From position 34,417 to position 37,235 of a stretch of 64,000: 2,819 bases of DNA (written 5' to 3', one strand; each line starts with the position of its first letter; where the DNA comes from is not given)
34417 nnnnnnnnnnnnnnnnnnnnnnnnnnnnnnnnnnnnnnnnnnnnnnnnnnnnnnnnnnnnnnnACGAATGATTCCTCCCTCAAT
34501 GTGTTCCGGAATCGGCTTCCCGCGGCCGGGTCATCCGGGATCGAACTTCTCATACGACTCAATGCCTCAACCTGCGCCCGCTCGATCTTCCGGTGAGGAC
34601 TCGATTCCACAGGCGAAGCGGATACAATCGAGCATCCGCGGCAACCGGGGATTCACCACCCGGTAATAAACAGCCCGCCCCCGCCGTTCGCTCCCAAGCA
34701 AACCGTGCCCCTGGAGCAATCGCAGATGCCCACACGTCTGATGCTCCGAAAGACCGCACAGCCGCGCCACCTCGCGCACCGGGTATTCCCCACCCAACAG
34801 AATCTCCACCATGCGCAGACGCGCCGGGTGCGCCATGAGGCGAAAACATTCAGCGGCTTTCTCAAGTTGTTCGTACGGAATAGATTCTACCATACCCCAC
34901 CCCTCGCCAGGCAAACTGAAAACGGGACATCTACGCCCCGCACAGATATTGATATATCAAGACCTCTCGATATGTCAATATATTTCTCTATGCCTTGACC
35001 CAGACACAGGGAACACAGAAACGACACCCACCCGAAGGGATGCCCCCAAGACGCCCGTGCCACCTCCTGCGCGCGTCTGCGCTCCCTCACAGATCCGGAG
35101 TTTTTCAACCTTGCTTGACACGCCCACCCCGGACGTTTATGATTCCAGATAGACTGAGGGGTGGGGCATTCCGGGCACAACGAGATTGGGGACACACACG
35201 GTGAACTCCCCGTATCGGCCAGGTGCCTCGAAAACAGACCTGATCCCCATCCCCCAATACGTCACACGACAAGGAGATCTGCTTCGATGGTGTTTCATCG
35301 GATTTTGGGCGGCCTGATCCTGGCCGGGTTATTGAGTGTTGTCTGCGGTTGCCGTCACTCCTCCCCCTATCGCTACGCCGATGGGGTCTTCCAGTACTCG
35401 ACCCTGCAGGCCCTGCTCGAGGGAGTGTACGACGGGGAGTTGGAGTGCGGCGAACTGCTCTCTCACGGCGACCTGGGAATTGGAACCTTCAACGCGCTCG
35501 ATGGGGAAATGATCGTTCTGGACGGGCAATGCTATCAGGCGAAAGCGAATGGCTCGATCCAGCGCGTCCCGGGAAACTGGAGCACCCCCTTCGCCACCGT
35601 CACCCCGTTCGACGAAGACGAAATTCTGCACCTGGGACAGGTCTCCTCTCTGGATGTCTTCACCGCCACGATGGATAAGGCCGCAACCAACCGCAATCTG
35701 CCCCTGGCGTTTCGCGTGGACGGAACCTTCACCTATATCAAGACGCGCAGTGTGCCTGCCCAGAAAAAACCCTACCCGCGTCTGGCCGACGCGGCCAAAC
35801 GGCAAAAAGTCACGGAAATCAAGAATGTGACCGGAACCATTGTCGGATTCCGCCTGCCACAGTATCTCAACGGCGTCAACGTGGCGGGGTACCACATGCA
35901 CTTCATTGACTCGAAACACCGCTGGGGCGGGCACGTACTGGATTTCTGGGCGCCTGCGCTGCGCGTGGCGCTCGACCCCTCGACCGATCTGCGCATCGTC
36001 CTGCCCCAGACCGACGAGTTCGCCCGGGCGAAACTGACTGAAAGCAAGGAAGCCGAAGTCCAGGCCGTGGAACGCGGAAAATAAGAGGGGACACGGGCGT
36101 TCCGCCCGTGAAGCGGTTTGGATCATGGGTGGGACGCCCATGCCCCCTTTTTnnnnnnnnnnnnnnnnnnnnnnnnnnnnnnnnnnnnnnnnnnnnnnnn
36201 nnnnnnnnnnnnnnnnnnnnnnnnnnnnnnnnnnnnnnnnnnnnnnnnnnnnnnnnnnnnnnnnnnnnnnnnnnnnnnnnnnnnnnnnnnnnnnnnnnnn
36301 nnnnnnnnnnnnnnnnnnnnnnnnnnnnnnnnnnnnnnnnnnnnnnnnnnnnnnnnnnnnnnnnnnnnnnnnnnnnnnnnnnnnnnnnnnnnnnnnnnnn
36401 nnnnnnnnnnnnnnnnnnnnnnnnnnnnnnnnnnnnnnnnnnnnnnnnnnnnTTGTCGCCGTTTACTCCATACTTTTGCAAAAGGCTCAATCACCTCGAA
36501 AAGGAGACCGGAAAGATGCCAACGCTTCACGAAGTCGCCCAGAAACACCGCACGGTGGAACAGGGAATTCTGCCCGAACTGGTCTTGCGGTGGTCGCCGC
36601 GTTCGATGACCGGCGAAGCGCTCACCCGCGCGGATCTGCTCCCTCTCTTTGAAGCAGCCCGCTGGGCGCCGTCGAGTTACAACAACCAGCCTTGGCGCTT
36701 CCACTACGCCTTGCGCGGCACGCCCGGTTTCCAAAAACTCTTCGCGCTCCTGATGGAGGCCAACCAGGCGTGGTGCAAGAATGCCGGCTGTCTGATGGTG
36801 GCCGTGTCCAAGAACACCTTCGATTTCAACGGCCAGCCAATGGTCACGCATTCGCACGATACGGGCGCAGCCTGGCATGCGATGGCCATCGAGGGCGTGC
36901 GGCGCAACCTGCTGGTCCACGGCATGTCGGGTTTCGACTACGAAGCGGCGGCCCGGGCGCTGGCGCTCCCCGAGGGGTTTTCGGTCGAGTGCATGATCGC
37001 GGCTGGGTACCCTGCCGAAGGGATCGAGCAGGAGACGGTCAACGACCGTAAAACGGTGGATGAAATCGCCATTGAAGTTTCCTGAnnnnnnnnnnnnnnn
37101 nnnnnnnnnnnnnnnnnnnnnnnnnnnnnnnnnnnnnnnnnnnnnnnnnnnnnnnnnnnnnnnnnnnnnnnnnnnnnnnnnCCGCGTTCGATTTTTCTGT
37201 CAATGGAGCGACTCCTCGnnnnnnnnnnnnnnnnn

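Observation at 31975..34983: BigR/SqrR-like ArsR regulator + single-polypeptide Cdr-rhodanese-TusA-DsrE: compact persulfide or reactive-sulfur detox module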

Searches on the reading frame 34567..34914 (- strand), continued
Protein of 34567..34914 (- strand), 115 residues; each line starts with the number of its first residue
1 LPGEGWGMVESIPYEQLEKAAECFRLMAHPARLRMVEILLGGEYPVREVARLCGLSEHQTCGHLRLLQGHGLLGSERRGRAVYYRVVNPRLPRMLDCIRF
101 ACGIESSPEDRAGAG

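Call 38: find_related_loci(query=A1, collection=genome_contigs, flank=5000)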
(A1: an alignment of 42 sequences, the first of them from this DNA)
Query A1 (108 aa) in genome_contigs; peptide patterns used: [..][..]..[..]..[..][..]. (x = any residue, [..] = any of these).
599 stretches matched a pattern (row limit reached: there are more); 361 encode a relative of the query (tblastn E <= 1e-3); the best 80 are kept; 80 distinct loci.
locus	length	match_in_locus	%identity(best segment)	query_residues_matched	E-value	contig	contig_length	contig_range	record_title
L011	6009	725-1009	88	1-95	3e-43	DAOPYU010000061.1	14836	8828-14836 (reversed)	MAG TPA_asm: Candidatus Sumerlaeota bacterium isolate AMR_MDS_1306 NODE_4382_length_14836_cov_6.205399, whole genome sho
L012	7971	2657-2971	61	2-104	6e-38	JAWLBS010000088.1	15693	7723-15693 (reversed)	MAG: Phycisphaerae bacterium isolate 15dZY3.bin.115 NODE_4063_length_15693_cov_7.289534, whole genome shotgun sequence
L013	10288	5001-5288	58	2-97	3e-37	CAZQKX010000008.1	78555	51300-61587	MAG TPA_asm: uncultured Pirellulales bacterium isolate SRP167671_co1_135 genome assembly, contig: NODE_306_length_78555_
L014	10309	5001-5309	56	2-104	2e-37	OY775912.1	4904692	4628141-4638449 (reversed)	MAG: Anaerohalosphaeraceae bacterium isolate 978f9c3d-91dc-4e11-95ec-8fa255ba7f00 genome assembly, chromosome: 1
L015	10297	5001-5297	59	2-100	4e-37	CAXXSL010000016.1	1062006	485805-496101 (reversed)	MAG: Anaerohalosphaeraceae bacterium isolate e6d7abad-767e-426a-9bd1-1558fb450614 genome assembly, contig: contig_16, wh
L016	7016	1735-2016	62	2-95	1e-36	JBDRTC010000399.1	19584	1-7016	MAG: Planctomycetota bacterium isolate MEGAHIT-group-3.47 k141_371164, whole genome shotgun sequence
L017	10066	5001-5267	65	8-96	4e-36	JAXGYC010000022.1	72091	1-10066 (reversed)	MAG: Sedimentisphaerales bacterium isolate AnMBR.bin504 bin504_22, whole genome shotgun sequence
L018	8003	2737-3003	64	8-96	6e-36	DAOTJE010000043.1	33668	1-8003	MAG TPA_asm: Sedimentisphaerales bacterium isolate AMR_MDS_3007 NODE_1561_length_33668_cov_39.465385, whole genome shotg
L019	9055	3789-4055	64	8-96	8e-36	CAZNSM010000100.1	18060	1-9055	MAG TPA_asm: uncultured Pirellulales bacterium isolate binchicken_co43_162 genome assembly, contig: NODE_5554_length_180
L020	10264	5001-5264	64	8-95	1e-35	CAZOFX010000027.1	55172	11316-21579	MAG TPA_asm: uncultured Pirellulales bacterium isolate SRP192927_co7_650 genome assembly, contig: NODE_787_length_55172_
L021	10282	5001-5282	60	2-95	1e-35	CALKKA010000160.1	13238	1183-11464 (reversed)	MAG: uncultured Phycisphaerae bacterium isolate N4_Bin_METABAT__100_sub_1 genome assembly, contig: c_000006132569, whole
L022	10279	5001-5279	58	5-97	2e-35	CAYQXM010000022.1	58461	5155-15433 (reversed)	MAG TPA_asm: uncultured Pirellulales bacterium isolate SRP192927_co7_53 genome assembly, contig: NODE_700_length_58461_c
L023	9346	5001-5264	63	8-95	2e-35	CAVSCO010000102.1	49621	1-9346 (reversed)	MAG: uncultured Phycisphaerae bacterium isolate MFD02923.bin.2.16 genome assembly, contig: contig_57008, whole genome sh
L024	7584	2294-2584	58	2-98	2e-35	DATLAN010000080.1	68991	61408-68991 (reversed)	MAG TPA_asm: Thermoguttaceae bacterium isolate SMAG_U14272 k141_22311, whole genome shotgun sequence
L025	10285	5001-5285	59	1-95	6e-35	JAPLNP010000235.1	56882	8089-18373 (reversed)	MAG: Planctomycetia bacterium isolate LacPavin_0920_SED3_MAG_64_13 LacPavin_0920_SED3_scaffold_167479, whole genome shot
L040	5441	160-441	57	2-95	2e-31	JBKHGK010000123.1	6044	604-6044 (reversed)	MAG: Candidatus Brocadiia bacterium isolate D1M06_29 NODE_12462_length_6044_cov_47.660711, whole genome shotgun sequence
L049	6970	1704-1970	54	5-93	2e-29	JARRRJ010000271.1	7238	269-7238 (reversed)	MAG: Sedimentisphaerales bacterium isolate Spart_225_MAG scaffold_21406, whole genome shotgun sequence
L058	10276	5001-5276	54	5-96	7e-24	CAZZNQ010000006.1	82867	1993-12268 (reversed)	MAG TPA_asm: uncultured candidatus Brocadiaceae bacterium isolate SRP141376_co2_394 genome assembly, contig: NODE_743_le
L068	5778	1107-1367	48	5-91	2e-22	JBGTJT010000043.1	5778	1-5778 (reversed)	MAG: Pirellulales bacterium isolate JTS-RE296 k141_9415568, whole genome shotgun sequence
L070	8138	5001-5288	42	8-101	3e-22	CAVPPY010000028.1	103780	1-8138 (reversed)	MAG: Pirellulaceae bacterium isolate MFD09779.bin.2.80 genome assembly, contig: contig_39560, whole genome shotgun seque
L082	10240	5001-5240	49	12-91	5e-22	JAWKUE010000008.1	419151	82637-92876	MAG: Planctomycetaceae bacterium isolate ABC2.145 ABC2.145.fa-8, whole genome shotgun sequence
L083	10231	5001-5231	55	15-91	7e-22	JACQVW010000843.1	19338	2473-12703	MAG: Planctomycetota bacterium isolate NC_groundwater_1473_Ag_S-0.65um_71_22 S_p65_S5_coassembly_k141_5204651, whole gen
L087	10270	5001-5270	44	9-96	8e-22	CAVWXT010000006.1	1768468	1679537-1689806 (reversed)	MAG: uncultured Planctomycetaceae bacterium isolate MFD03726.bin.2.145 genome assembly, contig: contig_20397, whole geno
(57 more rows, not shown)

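Call 44: search_protein_families(library=pfam, proteins=[L040:468-3506:+, L049:2268-2660:+, L058:5413-6033:+, L068:1473-2069:+, L070:5318-8014:+, L082:5529-6716:+, L083:5282-5851:+, L087:5270-5866:+, L007:5461-6015:+, L007:6879-8294:+], max_evalue=0.001)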
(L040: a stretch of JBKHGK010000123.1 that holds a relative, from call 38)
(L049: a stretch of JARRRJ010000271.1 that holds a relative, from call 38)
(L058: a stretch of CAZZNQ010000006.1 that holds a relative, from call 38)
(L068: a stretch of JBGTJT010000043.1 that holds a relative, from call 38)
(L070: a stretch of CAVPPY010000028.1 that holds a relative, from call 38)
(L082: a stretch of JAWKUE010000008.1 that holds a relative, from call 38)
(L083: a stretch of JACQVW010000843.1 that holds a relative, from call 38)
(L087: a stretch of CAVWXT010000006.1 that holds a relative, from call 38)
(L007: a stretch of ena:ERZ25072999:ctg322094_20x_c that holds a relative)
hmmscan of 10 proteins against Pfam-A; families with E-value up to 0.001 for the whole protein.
L040:468-3506:+ (1012 aa): 4 families
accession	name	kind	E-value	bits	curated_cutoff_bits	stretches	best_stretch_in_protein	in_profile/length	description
PF03176.21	MMPL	-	1e-21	77.7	20.5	2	723-932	92-305/333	MMPL family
PF02460.24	Patched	-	2.6e-10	40.7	23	1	279-413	23-155/156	Patched SSD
PF12349.14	Sterol-sensing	-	2.1e-08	34.6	22.3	1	284-412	5-133/153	Sterol-sensing domain of SREBP cleavage-activation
PF00873.25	ACR_tran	-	0.0003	19.1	28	1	763-925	849-1016/1021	AcrB/AcrD/AcrF family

L049:2268-2660:+ (130 aa): 4 families
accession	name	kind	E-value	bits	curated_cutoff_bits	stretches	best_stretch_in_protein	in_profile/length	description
PF01230.28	HIT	-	2.4e-17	63.8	21.5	1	16-110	4-97/98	HIT domain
PF11969.13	DcpS_C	-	1.5e-07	32.3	24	1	17-106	14-100/114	Scavenger mRNA decapping enzyme C-term binding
PF04677.20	CwfJ_C_1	-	5.6e-05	23.5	21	1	33-107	41-108/122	Protein similar to CwfJ C-terminus 1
PF16285.10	DUF4931_N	-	0.00046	20.7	24.1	1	6-106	17-119/124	Domain of unknown function (DUF4931) N-terminal domain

L058:5413-6033:+ (206 aa): 0 families

L068:1473-2069:+ (198 aa): 5 families
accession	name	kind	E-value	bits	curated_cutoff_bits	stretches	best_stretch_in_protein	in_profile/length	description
PF22785.1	Tc-R-P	-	6.9e-06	27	27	1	66-155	7-97/106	Polymorphic toxin system, DSP-PTPase phosphatase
PF03162.18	Y_phosphatase2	-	2.7e-05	24.3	27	1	63-154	13-108/165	Tyrosine phosphatase family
PF22741.1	PTP-NADK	-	7.1e-05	22.7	27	1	68-159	34-129/163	DSP-PTPase phosphatase fused to NAD+ Kinase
PF13350.11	Y_phosphatase3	-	0.0005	20.6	22.2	0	70-122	37-80/240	Tyrosine phosphatase family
PF04273.18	BLH_phosphatase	-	0.00075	20.2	26.1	0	67-156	12-104/110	Beta-lactamase hydrolase-like protein, phosphatase-like domain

L070:5318-8014:+ (898 aa): 5 families
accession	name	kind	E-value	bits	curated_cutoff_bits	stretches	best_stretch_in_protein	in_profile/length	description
PF00144.29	Beta-lactamase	-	9.7e-59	199.6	27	1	562-831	2-239/329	Beta-lactamase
PF07969.17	Amidohydro_3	-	5.2e-16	59.6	29.7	1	67-520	1-471/472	Amidohydrolase family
PF01979.26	Amidohydro_1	-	5.8e-07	29.5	25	1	186-520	112-345/345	Amidohydrolase family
PF00449.26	Urease_alpha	-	0.00026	21.8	23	1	22-71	63-110/121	Urease alpha-subunit, N-terminal domain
PF13354.11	Beta-lactamase2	-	0.00051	19.9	22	0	603-668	14-79/214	Beta-lactamase enzyme family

L082:5529-6716:+ (395 aa): 13 families
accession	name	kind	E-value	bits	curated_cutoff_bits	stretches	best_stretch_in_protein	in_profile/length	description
PF08241.18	Methyltransf_11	-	4.3e-19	69.4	21.2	1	80-178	2-95/95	Methyltransferase domain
PF13649.12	Methyltransf_25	-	3.4e-18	66.6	27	1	78-174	1-97/97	Methyltransferase domain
PF13847.12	Methyltransf_31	-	9.2e-15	55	27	1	74-201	3-127/145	Methyltransferase domain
PF01209.24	Ubie_methyltran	-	9.3e-15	55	20.1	1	65-184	38-157/233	ubiE/COQ5 methyltransferase family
PF08242.18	Methyltransf_12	-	3.1e-14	53.9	30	1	80-176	2-98/98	Methyltransferase domain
PF02635.20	DsrE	-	3e-10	40.7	22.7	1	279-392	17-114/116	DsrE/DsrF-like family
PF13489.12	Methyltransf_23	-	4.4e-10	40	27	1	73-183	21-121/164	Methyltransferase domain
PF13578.12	Methyltransf_24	-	8.6e-07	30.2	26.3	1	81-178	3-102/105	Methyltransferase domain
PF01135.25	PCMT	-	8e-06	26.2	20.3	1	71-146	70-145/210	Protein-L-isoaspartate(D-aspartate) O-methyltransferase (PCMT)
PF08003.17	Methyltransf_9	-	1.3e-05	24.8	23.8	1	75-188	116-226/315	Protein of unknown function (DUF1698)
PF01728.25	FtsJ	-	1.5e-05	25.5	24.1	1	65-137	11-85/181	FtsJ-like methyltransferase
PF00398.26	RrnaAD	-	2.1e-05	24.2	24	1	64-127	20-80/263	Ribosomal RNA adenine dimethylase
PF12847.13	Methyltransf_18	-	0.00038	20.9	27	0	69-150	9-89/151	Methyltransferase domain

L083:5282-5851:+ (189 aa): 3 families
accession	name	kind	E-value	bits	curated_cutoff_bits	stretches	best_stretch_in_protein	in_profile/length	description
PF22741.1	PTP-NADK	-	2.1e-07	30.9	27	1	58-144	32-122/163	DSP-PTPase phosphatase fused to NAD+ Kinase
PF22784.1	PTP-SAK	-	3e-05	24.5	27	1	60-139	16-96/153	Swiss Army Knife protein, DSP-PTPase phosphatase domain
PF22785.1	Tc-R-P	-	0.00016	22.6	27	1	57-145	6-95/106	Polymorphic toxin system, DSP-PTPase phosphatase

L087:5270-5866:+ (198 aa): 10 families
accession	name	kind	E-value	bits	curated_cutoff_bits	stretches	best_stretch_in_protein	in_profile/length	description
PF00085.26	Thioredoxin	-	8.4e-26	90.4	23.5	1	100-195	4-100/103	Thioredoxin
PF13098.12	Thioredoxin_2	-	2.6e-08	34.6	27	1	113-196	4-104/104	Thioredoxin-like domain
PF13905.12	Thioredoxin_8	-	4.2e-07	30.6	27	1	116-156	3-46/94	Thioredoxin-like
PF14595.12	Thioredoxin_9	-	4e-06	27.2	25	1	109-175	37-105/129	Thioredoxin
PF13728.12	TraF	-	1e-05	25.9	23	1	118-176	133-201/224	F plasmid transfer operon protein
PF00578.27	AhpC-TSA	-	1.9e-05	25.1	26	1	113-169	24-83/124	AhpC/TSA family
PF13899.12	Thioredoxin_7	-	6.2e-05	23.5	27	1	110-138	13-41/83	Thioredoxin-like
PF08534.16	Redoxin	-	8.5e-05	22.8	26.6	1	108-162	25-79/148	Redoxin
PF02114.22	Phosducin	-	0.00074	19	23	1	116-187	148-218/265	Phosducin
PF05768.20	Glrx-like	-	0.0008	20.1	26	0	125-173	9-55/77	Glutaredoxin-like domain (DUF836)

L007:5461-6015:+ (184 aa): 2 families
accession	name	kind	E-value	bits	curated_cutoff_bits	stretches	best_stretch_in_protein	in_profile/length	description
PF00581.25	Rhodanese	-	3e-13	50.5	22.2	1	7-101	1-101/102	Rhodanese-like domain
PF11127.14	YgaP-like_TM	-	8.7e-10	39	25.3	1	114-168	7-59/66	Inner membrane protein YgaP-like, transmembrane domain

L007:6879-8294:+ (471 aa): 2 families
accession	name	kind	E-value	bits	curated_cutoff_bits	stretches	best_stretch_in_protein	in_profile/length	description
PF00581.25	Rhodanese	-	1.2e-28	100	22.2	2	373-462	4-101/102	Rhodanese-like domain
PF00753.33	Lactamase_B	-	4.5e-11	43.5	22.7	1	10-184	3-191/196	Metallo-beta-lactamase superfamily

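Call 52: predict_structure(alignment_id=A1)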
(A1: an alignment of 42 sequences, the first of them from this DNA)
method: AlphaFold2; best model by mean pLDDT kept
length: 108 residues; sequences in the alignment: 42
mean_pLDDT: 90.5   pTM: 0.78
mean pLDDT of the five models: 90.5, 90.3, 90.2, 90.1, 90.0
residues with pLDDT >= 90: 93; 70-90: 3; 50-70: 8; < 50: 4
segments of 3 or more residues with pLDDT < 50: 106-108
pLDDT, mean of each block of 10 residues (from residue 1): 87 94 97 96 98 98 97 96 93 81 50
secondary structure, 60 per line:
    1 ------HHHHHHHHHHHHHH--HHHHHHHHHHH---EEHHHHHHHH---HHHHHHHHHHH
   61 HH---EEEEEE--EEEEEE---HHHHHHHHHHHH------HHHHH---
elements in order: H7-20 H23-33 H39-46 H50-62 E66-71 E74-79 H83-94 H101-105

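Call 57: fold_search(model_id=the predicted structure, library=pdb)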
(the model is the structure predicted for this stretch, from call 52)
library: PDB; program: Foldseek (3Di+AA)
matches with E <= 10: 1560; with E <= 0.001: 98
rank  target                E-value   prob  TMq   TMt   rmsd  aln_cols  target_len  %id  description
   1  4omz_A                6.3e-07  1.00  0.73  0.80   3.2        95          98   25  Crystal Structure of NolR from Sinorhizobium fredii (released 2014-04-16)
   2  8qkf_A                7.6e-07  1.00  0.78  0.85   1.9        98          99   32  SmtB protein of Mycobacterium smegmatis (released 2024-09-25)
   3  6uvu_B                7.6e-07  1.00  0.78  0.74   3.3       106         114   26  Crystal structure of the AntR antimony-specific transcriptional repressor (released 2020-11-04)
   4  3pqj_A                8.6e-07  1.00  0.72  0.79   2.5        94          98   22  Crystal Structure of the transcriptional repressor BigR from Xylella fastidiosa (released 2011-06-01)
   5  8qkf_B                1.1e-06  1.00  0.75  0.85   1.8        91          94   33  SmtB protein of Mycobacterium smegmatis (released 2024-09-25)
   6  4omz_C                1.3e-06  1.00  0.74  0.79   3.1        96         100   27  Crystal Structure of NolR from Sinorhizobium fredii (released 2014-04-16)
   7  3cuo_D                1.7e-06  1.00  0.73  0.83   1.6        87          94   28  Crystal structure of the predicted DNA-binding transcriptional regulator from E. coli (released 2008-06-17)
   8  6uvu_A                2.4e-06  1.00  0.78  0.76   2.7       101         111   26  Crystal structure of the AntR antimony-specific transcriptional repressor (released 2020-11-04)
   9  1r23_A                2.7e-06  1.00  0.76  0.79   2.2        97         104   27  Crystal structure of the cyanobacterial metallothionein repressor SmtB in the Zn1-form (one Zn(II) per dimer) (released 2004-05-18)
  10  4omz_B                3.1e-06  1.00  0.74  0.81   3.1        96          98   27  Crystal Structure of NolR from Sinorhizobium fredii (released 2014-04-16)
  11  3f6v                  3.1e-06  1.00  0.59  0.66   5.8        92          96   29  Crystal structure of Possible transcriptional regulator for arsenical resistance (released 2008-11-25)
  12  3cuo_A                3.3e-06  1.00  0.77  0.85   1.1        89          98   27  Crystal structure of the predicted DNA-binding transcriptional regulator from E. coli (released 2008-06-17)
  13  3cuo_C                4.0e-06  1.00  0.74  0.83   1.7        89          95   27  Crystal structure of the predicted DNA-binding transcriptional regulator from E. coli (released 2008-06-17)
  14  2kko_MODEL_1_A        4.0e-06  1.00  0.71  0.71   3.9        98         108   22  Solution NMR structure of the homodimeric winged helix-turn-helix DNA-binding domain (fragment 1-100) Mb0332 f (released 2009-08-11)
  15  6jmi_A                4.0e-06  1.00  0.70  0.76   4.6       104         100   29  Crystal structure of M.tuberculosis Rv0081 (released 2019-04-10)
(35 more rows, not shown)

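Call 64: search_protein_representatives(alignment_id=A1)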
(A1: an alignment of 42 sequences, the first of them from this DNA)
Query: 42 sequences, 101 profile positions. Proteins with E-value up to 0.001 (for the whole library): 46220; up to 1e-10: 4164; up to 1e-30: 33. The best 150 are listed.
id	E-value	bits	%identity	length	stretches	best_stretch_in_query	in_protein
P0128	9.8e-44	163.4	-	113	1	2-100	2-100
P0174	7.9e-42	157.3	-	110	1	3-100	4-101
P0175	3.4e-39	148.8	-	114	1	3-99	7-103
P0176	8.9e-39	147.5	-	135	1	3-99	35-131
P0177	1.3e-38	146.9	-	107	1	1-100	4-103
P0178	9.3e-38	144.2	-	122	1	5-100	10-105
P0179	8.0e-37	141.2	-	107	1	6-99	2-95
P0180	8.9e-36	137.8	-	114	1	6-98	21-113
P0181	8.9e-35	134.6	-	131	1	3-99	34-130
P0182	3.7e-34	132.6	-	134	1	7-96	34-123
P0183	4.1e-34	132.5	-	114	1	5-99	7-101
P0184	4.2e-34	132.5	-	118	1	5-99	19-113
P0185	2.3e-33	130.1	-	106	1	4-99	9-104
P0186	2.6e-33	129.9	-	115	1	11-98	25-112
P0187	7.3e-33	128.5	-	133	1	4-99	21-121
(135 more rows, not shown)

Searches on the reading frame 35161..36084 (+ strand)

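Call 3: search_protein_families(library=pfam, proteins=[window:35161-36084:+], max_evalue=0.01)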
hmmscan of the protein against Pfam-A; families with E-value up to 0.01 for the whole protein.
window:35161-36084:+ (307 aa): 1 family
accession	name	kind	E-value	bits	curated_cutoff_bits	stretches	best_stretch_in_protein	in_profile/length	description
PF03306.18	AAL_decarboxy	-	1e-81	273.9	25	1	76-293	1-218/219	Alpha-acetolactate decarboxylase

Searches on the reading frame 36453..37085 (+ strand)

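Call 3: search_protein_families(library=pfam, proteins=[window:36453-37085:+], max_evalue=0.01)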
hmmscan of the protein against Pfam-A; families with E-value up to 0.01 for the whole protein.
window:36453-37085:+ (210 aa): 2 families
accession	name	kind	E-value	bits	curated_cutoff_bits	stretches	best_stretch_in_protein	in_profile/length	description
PF00881.29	Nitroreductase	-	2.3e-12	47.9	23.5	2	46-85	4-43/167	Nitroreductase family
PF14512.11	TM1586_NiRdase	-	2e-05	24.8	27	1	65-85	163-183/215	Putative TM nitroreductase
